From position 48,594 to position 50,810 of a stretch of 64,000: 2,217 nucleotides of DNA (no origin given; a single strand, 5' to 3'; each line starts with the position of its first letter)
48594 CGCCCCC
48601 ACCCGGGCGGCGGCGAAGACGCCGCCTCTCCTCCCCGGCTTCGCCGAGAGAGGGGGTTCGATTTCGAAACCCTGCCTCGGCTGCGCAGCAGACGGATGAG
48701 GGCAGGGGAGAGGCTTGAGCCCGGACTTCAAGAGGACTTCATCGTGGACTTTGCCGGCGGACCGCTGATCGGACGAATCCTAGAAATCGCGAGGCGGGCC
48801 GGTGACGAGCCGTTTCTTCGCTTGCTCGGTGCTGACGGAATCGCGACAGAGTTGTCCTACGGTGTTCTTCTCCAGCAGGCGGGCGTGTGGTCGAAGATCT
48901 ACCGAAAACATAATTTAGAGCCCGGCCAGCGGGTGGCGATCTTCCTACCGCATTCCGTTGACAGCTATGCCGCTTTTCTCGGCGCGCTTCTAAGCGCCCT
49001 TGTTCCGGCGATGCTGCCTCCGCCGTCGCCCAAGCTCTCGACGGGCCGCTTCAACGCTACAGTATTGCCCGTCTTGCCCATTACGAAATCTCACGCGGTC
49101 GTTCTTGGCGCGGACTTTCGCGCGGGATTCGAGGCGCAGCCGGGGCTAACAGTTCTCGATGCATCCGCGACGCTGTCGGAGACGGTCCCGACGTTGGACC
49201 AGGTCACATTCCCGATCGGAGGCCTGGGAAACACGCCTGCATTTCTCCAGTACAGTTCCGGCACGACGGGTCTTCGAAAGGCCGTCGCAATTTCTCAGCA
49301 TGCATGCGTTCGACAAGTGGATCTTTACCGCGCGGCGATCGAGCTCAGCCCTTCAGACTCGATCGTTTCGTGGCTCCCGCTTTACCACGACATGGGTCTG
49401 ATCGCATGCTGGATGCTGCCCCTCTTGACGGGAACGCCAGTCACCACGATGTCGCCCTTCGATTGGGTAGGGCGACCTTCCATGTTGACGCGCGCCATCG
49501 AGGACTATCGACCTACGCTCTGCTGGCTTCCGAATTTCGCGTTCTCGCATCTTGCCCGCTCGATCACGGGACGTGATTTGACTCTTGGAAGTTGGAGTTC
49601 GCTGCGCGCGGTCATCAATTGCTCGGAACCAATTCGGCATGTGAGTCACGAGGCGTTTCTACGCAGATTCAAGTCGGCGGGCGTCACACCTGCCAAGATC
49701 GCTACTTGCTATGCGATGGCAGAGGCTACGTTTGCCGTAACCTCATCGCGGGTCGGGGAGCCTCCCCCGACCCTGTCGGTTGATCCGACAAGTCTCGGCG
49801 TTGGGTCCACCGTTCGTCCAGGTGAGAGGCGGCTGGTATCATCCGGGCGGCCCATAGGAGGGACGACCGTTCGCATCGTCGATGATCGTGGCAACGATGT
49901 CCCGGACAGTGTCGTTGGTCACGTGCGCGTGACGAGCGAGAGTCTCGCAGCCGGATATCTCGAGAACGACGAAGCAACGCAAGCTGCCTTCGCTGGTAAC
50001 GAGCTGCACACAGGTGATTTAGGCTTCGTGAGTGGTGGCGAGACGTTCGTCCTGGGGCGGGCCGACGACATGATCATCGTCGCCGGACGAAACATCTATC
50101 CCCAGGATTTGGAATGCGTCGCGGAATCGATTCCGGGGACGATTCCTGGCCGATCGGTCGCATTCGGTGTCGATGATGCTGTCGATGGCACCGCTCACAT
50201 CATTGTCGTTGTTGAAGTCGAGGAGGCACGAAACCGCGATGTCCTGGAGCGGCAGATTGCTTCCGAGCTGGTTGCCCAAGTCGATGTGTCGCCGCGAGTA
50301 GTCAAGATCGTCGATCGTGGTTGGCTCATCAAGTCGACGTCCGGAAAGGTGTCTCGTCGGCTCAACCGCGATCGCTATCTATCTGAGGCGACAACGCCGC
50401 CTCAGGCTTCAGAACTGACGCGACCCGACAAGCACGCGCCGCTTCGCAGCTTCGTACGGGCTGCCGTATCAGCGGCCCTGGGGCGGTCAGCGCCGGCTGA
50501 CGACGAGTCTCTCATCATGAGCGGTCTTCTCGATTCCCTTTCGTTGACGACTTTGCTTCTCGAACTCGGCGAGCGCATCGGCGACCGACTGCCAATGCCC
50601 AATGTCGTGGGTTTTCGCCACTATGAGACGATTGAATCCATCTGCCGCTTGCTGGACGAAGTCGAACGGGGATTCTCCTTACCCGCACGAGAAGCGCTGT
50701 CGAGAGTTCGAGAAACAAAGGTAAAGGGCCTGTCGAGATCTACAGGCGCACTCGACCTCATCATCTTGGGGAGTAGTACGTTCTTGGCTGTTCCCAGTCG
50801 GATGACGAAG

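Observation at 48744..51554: Lower-GC single-gene islet: FAAL adenylation + carrier protein + DltD-like/SGNH domain fused in one 936-aa protein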

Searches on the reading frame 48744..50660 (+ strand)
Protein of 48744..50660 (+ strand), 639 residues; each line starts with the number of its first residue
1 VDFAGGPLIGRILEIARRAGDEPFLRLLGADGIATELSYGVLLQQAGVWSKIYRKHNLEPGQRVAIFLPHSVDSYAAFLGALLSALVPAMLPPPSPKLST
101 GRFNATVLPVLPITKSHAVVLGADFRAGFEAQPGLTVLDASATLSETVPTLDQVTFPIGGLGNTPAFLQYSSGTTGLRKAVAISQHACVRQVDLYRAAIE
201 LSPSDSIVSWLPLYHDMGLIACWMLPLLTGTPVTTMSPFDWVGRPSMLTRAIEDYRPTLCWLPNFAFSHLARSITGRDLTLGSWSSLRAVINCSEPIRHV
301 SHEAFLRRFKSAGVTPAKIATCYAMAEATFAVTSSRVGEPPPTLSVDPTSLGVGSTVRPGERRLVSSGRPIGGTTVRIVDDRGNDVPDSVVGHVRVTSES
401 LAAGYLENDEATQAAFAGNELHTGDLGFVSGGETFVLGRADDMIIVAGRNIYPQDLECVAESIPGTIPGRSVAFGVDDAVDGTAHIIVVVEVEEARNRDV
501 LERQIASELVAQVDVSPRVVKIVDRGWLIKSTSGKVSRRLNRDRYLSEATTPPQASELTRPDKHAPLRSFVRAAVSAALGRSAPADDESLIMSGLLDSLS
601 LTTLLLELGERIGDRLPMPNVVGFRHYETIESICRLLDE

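Call 26: search_solved_structures(query=window:48744-50660:+, max_evalue=1e-10, show_alignments=2)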
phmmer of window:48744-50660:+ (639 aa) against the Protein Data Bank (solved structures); distinct sequences matched with E-value up to 1e-10: 79 (the best 60 are shown).
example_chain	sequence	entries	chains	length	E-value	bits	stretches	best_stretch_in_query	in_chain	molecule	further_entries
7r7f_A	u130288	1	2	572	7.1e-65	223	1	28-545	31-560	Polyketide synthase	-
7r7g_A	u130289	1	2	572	9.7e-65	222.6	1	28-545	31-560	Polyketide synthase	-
7r7e_A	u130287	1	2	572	1.1e-64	222.4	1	28-545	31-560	Polyketide synthase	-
3kxw_A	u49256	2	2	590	1.2e-52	182.7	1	37-553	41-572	Saframycin Mx1 synthetase B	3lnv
7wua_A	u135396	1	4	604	1.1e-46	162.9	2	58-416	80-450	Acyl-CoA synthase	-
3pbk_A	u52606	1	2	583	4.5e-46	160.9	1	35-547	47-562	Fatty Acyl-Adenylate Ligase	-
8hd4_A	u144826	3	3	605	2.1e-42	148.8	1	31-539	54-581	Long-chain-fatty-acid--AMP ligase FadD23 | Fatty-acid-CoA ligase FadD23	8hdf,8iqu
5hm3_A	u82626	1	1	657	8.4e-42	146.8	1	31-547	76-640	Long-chain-fatty-acid--AMP ligase FadD32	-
5d6j_A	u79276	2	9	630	1.9e-41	145.6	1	30-476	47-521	Acyl-CoA synthase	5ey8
5icr_A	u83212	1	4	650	2.3e-41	145.4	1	30-476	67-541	Acyl-CoA synthase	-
5ey9_A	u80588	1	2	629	6.5e-41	143.9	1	56-547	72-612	Long-chain-fatty-acid--AMP ligase FadD32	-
6ulx_A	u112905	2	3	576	5e-39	137.6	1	146-546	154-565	Amino acid adenylation domain-containing protein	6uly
6ulw_A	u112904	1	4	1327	4.8e-38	134.4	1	146-545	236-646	Amino acid adenylation domain-containing protein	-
3e53_A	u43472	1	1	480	1e-34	123.4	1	31-439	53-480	FATTY-ACID-CoA LIGASE FADD28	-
3t5a_A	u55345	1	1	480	2.5e-34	122.1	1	31-439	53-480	Long-chain-fatty-acid--AMP ligase FadD28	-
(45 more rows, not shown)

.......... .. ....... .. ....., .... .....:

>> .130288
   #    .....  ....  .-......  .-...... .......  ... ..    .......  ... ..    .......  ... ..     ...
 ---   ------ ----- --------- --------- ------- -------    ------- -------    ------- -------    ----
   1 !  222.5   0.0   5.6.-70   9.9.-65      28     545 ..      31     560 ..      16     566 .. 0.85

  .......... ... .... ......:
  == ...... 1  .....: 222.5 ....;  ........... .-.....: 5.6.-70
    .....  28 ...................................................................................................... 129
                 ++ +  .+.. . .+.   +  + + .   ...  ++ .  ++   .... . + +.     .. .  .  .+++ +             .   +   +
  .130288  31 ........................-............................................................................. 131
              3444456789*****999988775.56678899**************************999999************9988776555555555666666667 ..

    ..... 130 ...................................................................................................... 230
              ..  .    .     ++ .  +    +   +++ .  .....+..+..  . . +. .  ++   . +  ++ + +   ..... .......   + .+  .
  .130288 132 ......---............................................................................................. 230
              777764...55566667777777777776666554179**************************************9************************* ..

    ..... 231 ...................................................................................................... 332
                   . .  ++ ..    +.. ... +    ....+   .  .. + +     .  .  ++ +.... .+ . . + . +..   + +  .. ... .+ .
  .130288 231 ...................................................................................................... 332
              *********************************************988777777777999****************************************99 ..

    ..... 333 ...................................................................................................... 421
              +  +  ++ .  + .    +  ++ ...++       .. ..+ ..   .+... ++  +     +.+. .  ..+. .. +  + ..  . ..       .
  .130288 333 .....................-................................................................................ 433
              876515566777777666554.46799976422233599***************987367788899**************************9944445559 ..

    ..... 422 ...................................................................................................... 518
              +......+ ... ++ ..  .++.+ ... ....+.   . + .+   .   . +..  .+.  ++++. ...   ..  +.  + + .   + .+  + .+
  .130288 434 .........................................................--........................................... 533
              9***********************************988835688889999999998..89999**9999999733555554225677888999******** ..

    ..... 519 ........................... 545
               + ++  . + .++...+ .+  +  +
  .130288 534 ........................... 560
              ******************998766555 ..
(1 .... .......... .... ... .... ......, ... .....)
